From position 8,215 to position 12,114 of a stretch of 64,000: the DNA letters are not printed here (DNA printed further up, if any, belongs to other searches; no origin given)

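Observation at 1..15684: A hidden giant gene: at least 5,228 codons, open to the window edge and absent from the ORF track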

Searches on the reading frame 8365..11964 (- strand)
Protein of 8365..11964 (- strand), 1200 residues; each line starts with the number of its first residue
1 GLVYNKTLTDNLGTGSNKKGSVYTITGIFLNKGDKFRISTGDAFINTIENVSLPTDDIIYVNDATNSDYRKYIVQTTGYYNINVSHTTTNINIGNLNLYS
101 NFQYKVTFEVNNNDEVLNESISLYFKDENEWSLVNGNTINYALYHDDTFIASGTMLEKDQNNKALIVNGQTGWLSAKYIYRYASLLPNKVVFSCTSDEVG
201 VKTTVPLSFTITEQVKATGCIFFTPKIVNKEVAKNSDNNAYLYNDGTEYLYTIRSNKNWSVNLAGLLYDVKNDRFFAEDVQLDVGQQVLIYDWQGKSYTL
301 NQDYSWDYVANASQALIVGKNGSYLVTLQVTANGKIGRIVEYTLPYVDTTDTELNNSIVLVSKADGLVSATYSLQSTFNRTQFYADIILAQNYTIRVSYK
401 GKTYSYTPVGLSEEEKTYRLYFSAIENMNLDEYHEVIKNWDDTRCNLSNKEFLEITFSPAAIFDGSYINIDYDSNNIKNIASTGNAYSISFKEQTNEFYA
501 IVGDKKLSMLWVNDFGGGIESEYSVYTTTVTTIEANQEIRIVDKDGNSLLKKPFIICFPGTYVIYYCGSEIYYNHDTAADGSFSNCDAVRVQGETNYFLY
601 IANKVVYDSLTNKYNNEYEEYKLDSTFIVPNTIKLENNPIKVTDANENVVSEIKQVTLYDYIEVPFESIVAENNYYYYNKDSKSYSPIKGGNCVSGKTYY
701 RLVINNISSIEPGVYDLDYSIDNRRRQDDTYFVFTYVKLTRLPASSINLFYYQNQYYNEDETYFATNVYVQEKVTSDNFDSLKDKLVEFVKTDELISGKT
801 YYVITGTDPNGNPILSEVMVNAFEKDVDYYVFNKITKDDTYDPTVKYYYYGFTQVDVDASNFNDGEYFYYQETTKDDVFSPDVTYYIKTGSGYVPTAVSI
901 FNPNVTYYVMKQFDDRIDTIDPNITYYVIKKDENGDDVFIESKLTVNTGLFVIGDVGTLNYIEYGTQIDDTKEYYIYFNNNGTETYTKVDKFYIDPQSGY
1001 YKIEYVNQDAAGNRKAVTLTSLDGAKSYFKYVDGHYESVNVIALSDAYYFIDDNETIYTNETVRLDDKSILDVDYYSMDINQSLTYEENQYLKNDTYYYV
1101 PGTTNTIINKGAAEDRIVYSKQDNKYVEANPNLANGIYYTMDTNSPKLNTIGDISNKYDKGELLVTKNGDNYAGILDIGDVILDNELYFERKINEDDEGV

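Call 43: predict_structure(protein=window:8365-11964:-)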
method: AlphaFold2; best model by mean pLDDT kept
length: 1200 residues; sequences in the alignment: 1
mean_pLDDT: 30.6   pTM: 0.26
mean pLDDT of the five models: 30.6, 25.7, 22.7, 22.1, 21.0
residues with pLDDT >= 90: 0; 70-90: 0; 50-70: 11; < 50: 1189
segments of 3 or more residues with pLDDT < 50: 1-28, 30-987, 992-1001, 1008-1200
pLDDT, mean of each block of 10 residues (from residue 1): 35 33 45 44 41 40 34 25 31 32 30 32 33 34 36 36 34 32 32 28 24 25 27 26 29 26 29 31 32 35 36 37 35 32 30 27 26 26 30 34 34 32 31 37 28 25 22 26 25 32 33 27 25 33 40 35 34 27 25 25 27 28 21 23 23 21 23 31 32 27 24 22 23 25 27 25 29 37 39 32 33 32 30 36 35 35 42 33 35 29 25 26 29 34 27 27 34 42 43 43 49 43 42 40 34 38 28 24 26 22 24 23 23 23 24 24 25 26 24 26
secondary structure, 60 per line:
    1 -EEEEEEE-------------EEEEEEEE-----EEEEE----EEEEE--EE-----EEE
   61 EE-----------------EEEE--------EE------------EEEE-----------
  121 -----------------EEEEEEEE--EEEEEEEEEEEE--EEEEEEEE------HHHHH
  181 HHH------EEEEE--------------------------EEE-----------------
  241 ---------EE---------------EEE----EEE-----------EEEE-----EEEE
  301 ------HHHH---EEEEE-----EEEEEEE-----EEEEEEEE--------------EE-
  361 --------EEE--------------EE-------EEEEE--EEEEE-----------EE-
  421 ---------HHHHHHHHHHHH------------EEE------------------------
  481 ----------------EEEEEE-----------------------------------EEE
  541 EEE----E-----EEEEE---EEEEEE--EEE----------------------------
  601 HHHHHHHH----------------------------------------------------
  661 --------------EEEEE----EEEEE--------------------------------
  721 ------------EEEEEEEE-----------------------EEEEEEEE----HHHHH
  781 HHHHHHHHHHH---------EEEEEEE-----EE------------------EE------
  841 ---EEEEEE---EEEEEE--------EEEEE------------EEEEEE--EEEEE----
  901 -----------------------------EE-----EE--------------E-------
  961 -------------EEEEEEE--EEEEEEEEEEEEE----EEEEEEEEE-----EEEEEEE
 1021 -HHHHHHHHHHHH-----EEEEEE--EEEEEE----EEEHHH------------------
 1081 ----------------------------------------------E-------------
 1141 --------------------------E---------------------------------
elements in order (helices of 4 or more, strands of 3 or more residues): E2-8 E22-29 E35-39 E44-48 E58-62 E80-83 E106-109 E138-145 E148-159 E162-169 H176-183 E190-194 E221-223 E267-269 E274-276 E288-291 E297-300 H307-310 E314-318 E324-330 E336-343 E369-371 E395-399 E402-406 H430-441 E454-456 E497-502 E538-543 E554-558 E562-567 E570-572 H601-608 E675-679 E684-688 E733-740 E764-771 H776-791 E801-807 E844-849 E853-858 E867-871 E884-889 E892-896 E974-980 E983-995 E1000-1008 E1014-1020 H1022-1033 E1039-1044 E1047-1052 E1057-1059
